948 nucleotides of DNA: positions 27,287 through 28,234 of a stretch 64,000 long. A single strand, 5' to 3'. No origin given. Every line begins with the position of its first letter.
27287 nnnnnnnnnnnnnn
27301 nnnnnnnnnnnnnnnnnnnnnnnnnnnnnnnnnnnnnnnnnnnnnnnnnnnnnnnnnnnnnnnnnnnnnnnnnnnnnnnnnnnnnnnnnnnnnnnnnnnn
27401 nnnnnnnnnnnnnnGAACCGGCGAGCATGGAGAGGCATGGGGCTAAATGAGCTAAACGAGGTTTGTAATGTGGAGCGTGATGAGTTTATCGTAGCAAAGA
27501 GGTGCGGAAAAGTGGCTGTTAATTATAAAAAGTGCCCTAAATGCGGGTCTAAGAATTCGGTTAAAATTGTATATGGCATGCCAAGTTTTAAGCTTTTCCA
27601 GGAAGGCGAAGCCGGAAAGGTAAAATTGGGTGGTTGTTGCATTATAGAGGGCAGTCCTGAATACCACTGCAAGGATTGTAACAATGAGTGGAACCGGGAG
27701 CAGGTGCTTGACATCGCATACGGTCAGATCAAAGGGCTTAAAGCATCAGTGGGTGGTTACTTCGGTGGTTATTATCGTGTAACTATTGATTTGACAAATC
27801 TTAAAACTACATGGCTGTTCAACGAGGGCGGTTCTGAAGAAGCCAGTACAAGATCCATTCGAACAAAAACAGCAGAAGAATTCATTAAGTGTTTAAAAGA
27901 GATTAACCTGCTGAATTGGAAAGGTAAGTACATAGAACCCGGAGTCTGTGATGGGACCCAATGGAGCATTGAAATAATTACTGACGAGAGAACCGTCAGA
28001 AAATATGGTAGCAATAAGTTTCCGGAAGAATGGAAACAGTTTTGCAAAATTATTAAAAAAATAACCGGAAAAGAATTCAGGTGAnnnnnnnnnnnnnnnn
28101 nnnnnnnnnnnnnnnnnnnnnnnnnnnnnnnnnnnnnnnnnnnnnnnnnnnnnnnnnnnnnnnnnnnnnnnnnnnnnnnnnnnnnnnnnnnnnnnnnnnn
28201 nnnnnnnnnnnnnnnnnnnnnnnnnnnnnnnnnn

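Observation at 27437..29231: Three-gene operon of unknown function directly downstream of the Type III res (zinc-ribbon protein, pRiA4b-ORF3-like protein, Cys-rich BFD-like protein)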

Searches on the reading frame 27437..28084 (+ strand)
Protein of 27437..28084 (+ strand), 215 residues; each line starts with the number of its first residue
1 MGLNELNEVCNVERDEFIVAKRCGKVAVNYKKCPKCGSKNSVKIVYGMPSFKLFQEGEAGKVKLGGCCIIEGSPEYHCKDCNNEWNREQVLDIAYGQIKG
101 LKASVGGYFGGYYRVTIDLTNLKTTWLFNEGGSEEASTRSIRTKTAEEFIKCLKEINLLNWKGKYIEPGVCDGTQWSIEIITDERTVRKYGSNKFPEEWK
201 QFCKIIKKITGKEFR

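Call 3: search_protein_families(library=pfam, proteins=[window:27437-28084:+], max_evalue=0.01)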
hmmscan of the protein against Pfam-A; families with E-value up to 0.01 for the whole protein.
window:27437-28084:+ (215 aa): 3 families
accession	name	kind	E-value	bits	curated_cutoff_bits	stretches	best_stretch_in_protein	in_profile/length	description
PF20033.5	DUF6438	-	0.00039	21.1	30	1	138-209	42-115/116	Domain of unknown function (DUF6438)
PF09723.15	Zn_ribbon_8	-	0.00065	20.1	34.4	0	31-44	27-40/41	Zinc ribbon domain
PF02701.20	Zn_ribbon_Dof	-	0.0075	16.8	26.6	0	74-87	27-40/59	Dof domain, zinc finger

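Call 4: search_protein_families(library=padloc, proteins=[window:27437-28084:+], max_evalue=0.01)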
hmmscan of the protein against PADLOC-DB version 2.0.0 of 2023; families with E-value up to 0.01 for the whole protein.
window:27437-28084:+ (215 aa): 0 families

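Call 5: search_protein_families(library=ncbifam, proteins=[window:27437-28084:+], max_evalue=0.01)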
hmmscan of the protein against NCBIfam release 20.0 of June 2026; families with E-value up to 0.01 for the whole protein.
window:27437-28084:+ (215 aa): 1 family
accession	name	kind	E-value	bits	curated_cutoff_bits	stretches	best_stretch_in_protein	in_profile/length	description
TIGR02605.1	CxxC_CxxC_SSSS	subfamily_domain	0.0016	18.5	31.3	0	30-46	26-42/52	FmdB family zinc ribbon protein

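Call 9: find_encoding_contigs(protein=window:27437-28084:+, flank=10000, max_places=10)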
Protein window:27437-28084:+ (215 aa): 1 contig read that carries it; 1 place shown.
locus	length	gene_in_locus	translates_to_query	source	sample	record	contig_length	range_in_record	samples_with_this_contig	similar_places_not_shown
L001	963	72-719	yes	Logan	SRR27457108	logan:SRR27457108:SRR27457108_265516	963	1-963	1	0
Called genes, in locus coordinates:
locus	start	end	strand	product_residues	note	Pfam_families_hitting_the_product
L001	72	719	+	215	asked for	-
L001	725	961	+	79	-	?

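Call 14: find_homologous_proteins(query=window:27437-28084:+)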
Query window:27437-28084:+ (215 aa): 140 proteins with E <= 0.001 among 197 candidates; the best 120 are listed.
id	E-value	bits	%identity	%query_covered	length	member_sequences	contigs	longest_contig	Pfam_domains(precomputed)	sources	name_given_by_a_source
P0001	2.5e-121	421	95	88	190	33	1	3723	-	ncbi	ncbi:MAG: hypothetical protein QXW84_07155 [Archaeoglobaceae archaeon]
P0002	2.4e-116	405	90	88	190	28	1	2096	-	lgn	-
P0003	4.5e-112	391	88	88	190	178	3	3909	-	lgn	-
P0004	1.1e-107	377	84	88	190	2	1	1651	-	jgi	-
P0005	2.3e-98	346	87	79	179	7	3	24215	-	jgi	-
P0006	1.1e-93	331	83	78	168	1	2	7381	-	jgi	-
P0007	1.5e-90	321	71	88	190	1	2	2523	-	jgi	-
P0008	3.9e-88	313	69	88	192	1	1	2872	-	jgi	jgi:hypothetical protein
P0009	1.4e-87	311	74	86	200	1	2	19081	-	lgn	-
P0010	3.0e-87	310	67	88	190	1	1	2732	-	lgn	-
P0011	7.4e-87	309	67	88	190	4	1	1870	-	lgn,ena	-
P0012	4.5e-86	306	68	88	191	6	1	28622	-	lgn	-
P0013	1.1e-85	305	66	89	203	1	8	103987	-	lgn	-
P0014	3.2e-85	303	68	88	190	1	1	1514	-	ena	-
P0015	1.3e-84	301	65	88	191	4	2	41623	-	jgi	-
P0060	3.5e-73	264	58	88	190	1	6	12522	PF20033.6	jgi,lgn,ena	jgi:hypothetical protein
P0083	4.8e-69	250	51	98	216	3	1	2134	PF20033.6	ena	-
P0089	9.2e-68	246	55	88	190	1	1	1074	PF20033.6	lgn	-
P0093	2.0e-66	242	52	88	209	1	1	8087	PF20033.6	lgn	-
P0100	1.9e-64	235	53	88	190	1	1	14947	PF20033.6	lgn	-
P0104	7.7e-63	230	62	76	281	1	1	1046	PF01966.29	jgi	jgi:hypothetical protein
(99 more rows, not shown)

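Call 16: find_related_loci(query=A1, collection=genome_contigs, flank=8000)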
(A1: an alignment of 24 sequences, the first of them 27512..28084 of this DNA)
Query A1 (190 aa) in genome_contigs; peptide patterns used: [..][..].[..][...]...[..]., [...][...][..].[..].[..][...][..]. (x = any residue, [..] = any of these).
161 stretches matched a pattern; 110 encode a relative of the query (tblastn E <= 1e-3); the best 80 are kept; 80 distinct loci.
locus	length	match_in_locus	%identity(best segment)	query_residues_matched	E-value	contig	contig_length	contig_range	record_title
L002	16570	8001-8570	92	1-190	3e-117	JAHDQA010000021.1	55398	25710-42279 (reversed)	MAG: Tissierellaceae bacterium isolate SM1-B8.1 k141_19824, whole genome shotgun sequence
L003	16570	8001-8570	89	1-190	1e-115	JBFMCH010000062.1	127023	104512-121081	MAG: Bacillota bacterium isolate MAG188 MAG188_62, whole genome shotgun sequence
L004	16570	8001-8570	89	1-190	4e-115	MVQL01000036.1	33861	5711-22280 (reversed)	MAG: Pelotomaculum sp. PtaB.Bin104 A4E53_contig000036, whole genome shotgun sequence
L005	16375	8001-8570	90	1-190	2e-114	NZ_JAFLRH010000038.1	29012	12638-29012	Paradesulfitobacterium ferrireducens strain PLL0 L1_ctg0036, whole genome shotgun sequence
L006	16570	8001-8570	88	1-190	7e-113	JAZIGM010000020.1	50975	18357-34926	MAG: Chloroflexota bacterium isolate polished_nanopore-bin.49 polished_nanopore-bin.49_contig_498, whole genome shotgun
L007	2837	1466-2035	88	1-190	9e-117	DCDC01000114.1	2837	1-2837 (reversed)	MAG TPA_asm: Firmicutes bacterium UBA1065 UBA1065_contig_2785, whole genome shotgun sequence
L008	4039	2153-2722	88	1-190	4e-114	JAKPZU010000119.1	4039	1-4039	MAG: Bacillota bacterium isolate USCA_maxbin.164 k141_1883285, whole genome shotgun sequence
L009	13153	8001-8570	88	1-190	6e-113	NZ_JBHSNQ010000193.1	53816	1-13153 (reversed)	Ureibacillus suwonensis strain KACC 11287 soapdenovo_K_127_193, whole genome shotgun sequence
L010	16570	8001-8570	88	1-190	7e-113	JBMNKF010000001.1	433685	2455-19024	MAG: Bacillota bacterium isolate SBF912LR0HQ0015 contig_15884, whole genome shotgun sequence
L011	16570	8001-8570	88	1-190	5e-112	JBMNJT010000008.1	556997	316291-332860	MAG: Bacillota bacterium isolate SBF912LR0HQ0142 contig_8060, whole genome shotgun sequence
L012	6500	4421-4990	87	1-190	1e-111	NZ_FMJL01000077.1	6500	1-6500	Clostridium sp. N3C, whole genome shotgun sequence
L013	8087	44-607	88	3-190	1e-110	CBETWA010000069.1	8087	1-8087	MAG TPA_asm: uncultured bacterium isolate SRR13515398_concoct_14 genome assembly, contig: ERZ25510404.352, whole genome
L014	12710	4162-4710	87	1-183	2e-106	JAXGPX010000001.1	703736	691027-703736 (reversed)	MAG: Bacillota bacterium isolate AnMBR.bin312 bin312_1, whole genome shotgun sequence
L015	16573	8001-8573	79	1-190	3e-99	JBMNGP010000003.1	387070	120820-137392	MAG: Desulfitobacteriia bacterium isolate SBF912LR0HQ0036 contig_16669, whole genome shotgun sequence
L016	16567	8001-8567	87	1-189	2e-111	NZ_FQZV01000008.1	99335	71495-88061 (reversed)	Geosporobacter subterraneus DSM 17957, whole genome shotgun sequence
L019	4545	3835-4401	65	1-189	2e-85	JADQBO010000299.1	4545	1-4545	MAG: Desulfosporosinus sp. isolate Soudan_1 NODE_3997_length_4545_cov_5.985746, whole genome shotgun sequence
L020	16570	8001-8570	66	1-190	2e-82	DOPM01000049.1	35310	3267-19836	MAG TPA_asm: Desulfosporosinus sp. isolate UBA8487 contig_189, whole genome shotgun sequence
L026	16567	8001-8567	53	1-189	2e-71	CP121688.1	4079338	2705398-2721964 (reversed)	Clostridiaceae bacterium 35-E11 chromosome, complete genome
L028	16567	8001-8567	52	1-189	2e-70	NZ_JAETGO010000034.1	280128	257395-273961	Sporosalibacterium faouarense strain SOL3f37 613, whole genome shotgun sequence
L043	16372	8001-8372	58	68-190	1e-42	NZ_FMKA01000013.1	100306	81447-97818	Anaerobium acetethylicum strain GluBS11, whole genome shotgun sequence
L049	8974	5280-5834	35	8-190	8e-36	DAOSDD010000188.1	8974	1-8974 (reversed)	MAG TPA_asm: Clostridiales bacterium isolate AMR_MDS_1840 NODE_2882_length_8974_cov_5.386815, whole genome shotgun seque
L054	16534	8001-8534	33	8-182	6e-29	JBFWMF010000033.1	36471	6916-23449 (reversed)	MAG: Desulfitobacterium sp. isolate CA_2019_NHSR_83 NODE_2704_length_36471_cov_11.681956_NHSR, whole genome shotgun sequ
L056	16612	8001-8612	34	7-187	3e-28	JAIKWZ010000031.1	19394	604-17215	MAG: Clostridiales bacterium isolate RUI442 k141_1337548_flag=0_multi=13.9865_len=19394, whole genome shotgun sequence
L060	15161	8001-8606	31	7-185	4e-24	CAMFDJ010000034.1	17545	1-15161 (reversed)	MAG: uncultured Lachnospiraceae bacterium isolate SRR11489788_bin.22_metaWRAP_v1.3_MAG genome assembly, contig: ERZ11466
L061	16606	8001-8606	31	7-185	2e-23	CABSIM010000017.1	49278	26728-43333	MAG TPA_asm: uncultured Clostridiaceae bacterium isolate MGYG-HGUT-02628 genome assembly, contig: GUT_GENOME155726_17, w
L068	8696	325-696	36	61-181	3e-15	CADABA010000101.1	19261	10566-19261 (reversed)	MAG: uncultured Lachnospiraceae bacterium isolate RUG13128 genome assembly, contig: RUG13128_asm_101, whole genome shotg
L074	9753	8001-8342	31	73-184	4e-14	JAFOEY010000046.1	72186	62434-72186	MAG: Lachnospiraceae bacterium isolate RGIG406 Dairy_cattle_Colon-5__c661, whole genome shotgun sequence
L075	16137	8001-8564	34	7-182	5e-30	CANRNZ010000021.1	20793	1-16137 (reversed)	MAG: uncultured Clostridia bacterium isolate Lapin-021__bin5 genome assembly, contig: Lapin-021__NODE_2906_length_20793_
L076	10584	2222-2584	31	66-181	2e-13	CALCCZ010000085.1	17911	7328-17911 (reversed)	MAG TPA_asm: uncultured Lentisphaeria bacterium isolate SRR6425769_bin.103_CONCOCT_v1.1_MAG genome assembly, contig: ERZ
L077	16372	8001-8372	29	61-181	2e-13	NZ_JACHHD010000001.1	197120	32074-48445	Faecalicoccus acidiformans strain DSM 26963 Ga0415236_01, whole genome shotgun sequence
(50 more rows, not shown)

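Call 20: search_protein_families(library=pfam, proteins=[L002:3056-4501:+, L002:4502-5206:+, L002:5384-6526:+, L002:6558-7949:+, L003:2913-5888:+, L003:6079-7257:+, L003:7242-7721:+, L010:6722-7945:+, L005:866-4063:+, L004:1727-4396:+], max_evalue=0.001)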
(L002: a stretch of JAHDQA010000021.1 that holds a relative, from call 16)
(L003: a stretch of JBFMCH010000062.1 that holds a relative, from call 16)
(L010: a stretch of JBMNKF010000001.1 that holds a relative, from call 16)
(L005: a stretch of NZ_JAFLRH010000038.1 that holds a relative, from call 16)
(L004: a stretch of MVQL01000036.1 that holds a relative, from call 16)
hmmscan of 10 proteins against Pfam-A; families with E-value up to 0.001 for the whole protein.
L002:3056-4501:+ (481 aa): 1 family
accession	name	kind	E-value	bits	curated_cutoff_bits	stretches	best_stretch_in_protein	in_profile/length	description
PF08665.17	PglZ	-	7.8e-10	39.4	25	1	234-389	2-172/179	PglZ domain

L002:4502-5206:+ (234 aa): 0 families

L002:5384-6526:+ (380 aa): 1 family
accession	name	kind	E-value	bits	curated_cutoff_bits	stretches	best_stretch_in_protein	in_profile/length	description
PF14088.11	DUF4268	-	3.5e-40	137.7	27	1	240-375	1-140/140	Domain of unknown function (DUF4268)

L002:6558-7949:+ (463 aa): 1 family
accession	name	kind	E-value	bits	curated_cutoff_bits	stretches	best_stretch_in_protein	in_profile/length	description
PF21818.3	DUF6884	-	4.4e-36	124.4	30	1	3-131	1-133/135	Family of unknown function (DUF6884)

L003:2913-5888:+ (991 aa): 5 families
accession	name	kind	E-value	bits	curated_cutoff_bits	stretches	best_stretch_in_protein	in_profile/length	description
PF18766.7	SWI2_SNF2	-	1.9e-29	103.3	26.7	1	277-504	1-189/221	SWI2/SNF2 ATPase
PF04313.20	HSDR_N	-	8.7e-17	62.1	25.1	1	84-207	60-196/198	Type I restriction enzyme R protein N terminus (HSDR_N)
PF04851.21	ResIII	-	2.5e-16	60.5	22.5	1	274-464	4-163/164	Type III restriction enzyme, res subunit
PF22679.2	T1R_D3-like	-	2.4e-13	51.2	27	1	629-694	88-156/158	Type I restriction enzyme subunit R domain 3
PF00270.35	DEAD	-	2.7e-07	30.9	26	1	295-469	14-165/167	DEAD/DEAH box helicase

L003:6079-7257:+ (392 aa): 1 family
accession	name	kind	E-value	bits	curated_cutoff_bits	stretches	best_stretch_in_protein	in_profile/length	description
PF06114.19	Peptidase_M78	-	1.2e-10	41.7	22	1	193-302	20-122/123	IrrE N-terminal-like domain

L003:7242-7721:+ (159 aa): 2 families
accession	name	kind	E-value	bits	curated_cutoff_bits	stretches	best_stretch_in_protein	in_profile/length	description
PF14367.12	DUF4411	-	2.5e-36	125.3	23.5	1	10-158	1-158/159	Domain of unknown function (DUF4411)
PF01850.27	PIN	-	1.6e-05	25.9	23.6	1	10-125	1-113/120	PIN domain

L010:6722-7945:+ (407 aa): 1 family
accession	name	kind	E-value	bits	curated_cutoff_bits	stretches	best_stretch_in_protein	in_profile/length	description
PF21818.3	DUF6884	-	2.2e-14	54.2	30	1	2-75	55-133/135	Family of unknown function (DUF6884)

L005:866-4063:+ (1065 aa): 6 families
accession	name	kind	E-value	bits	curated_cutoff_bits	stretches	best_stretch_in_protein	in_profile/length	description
PF11867.13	T1RH-like_C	-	4.2e-125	417.9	26.8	1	710-1038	2-328/329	Type I restriction enzyme HindI endonuclease subunit-like, C-terminal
PF18766.7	SWI2_SNF2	-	2e-81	273.3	26.7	1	272-522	1-220/221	SWI2/SNF2 ATPase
PF04313.20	HSDR_N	-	4e-48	164.3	25.1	1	8-213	4-197/198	Type I restriction enzyme R protein N terminus (HSDR_N)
PF22679.2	T1R_D3-like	-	3.7e-22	79.9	27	1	624-693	85-156/158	Type I restriction enzyme subunit R domain 3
PF04851.21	ResIII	-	3e-18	66.7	22.5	1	271-455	6-163/164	Type III restriction enzyme, res subunit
PF13588.12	HSDR_N_2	-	7.2e-05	23.3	25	0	130-217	24-105/110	Type I restriction enzyme R protein N terminus (HSDR_N)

L004:1727-4396:+ (889 aa): 4 families
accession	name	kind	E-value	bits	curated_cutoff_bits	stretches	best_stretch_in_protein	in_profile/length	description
PF00271.37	Helicase_C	-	5e-27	94.8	23.5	1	461-567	3-110/110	Helicase conserved C-terminal domain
PF00176.29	SNF2-rel_dom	-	1.9e-20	73.6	24.9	1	101-419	11-266/290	SNF2-related domain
PF04851.21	ResIII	-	1.2e-12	48.4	22.5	1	90-269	4-163/164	Type III restriction enzyme, res subunit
PF00270.35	DEAD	-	1.9e-07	31.4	26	1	92-269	2-161/167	DEAD/DEAH box helicase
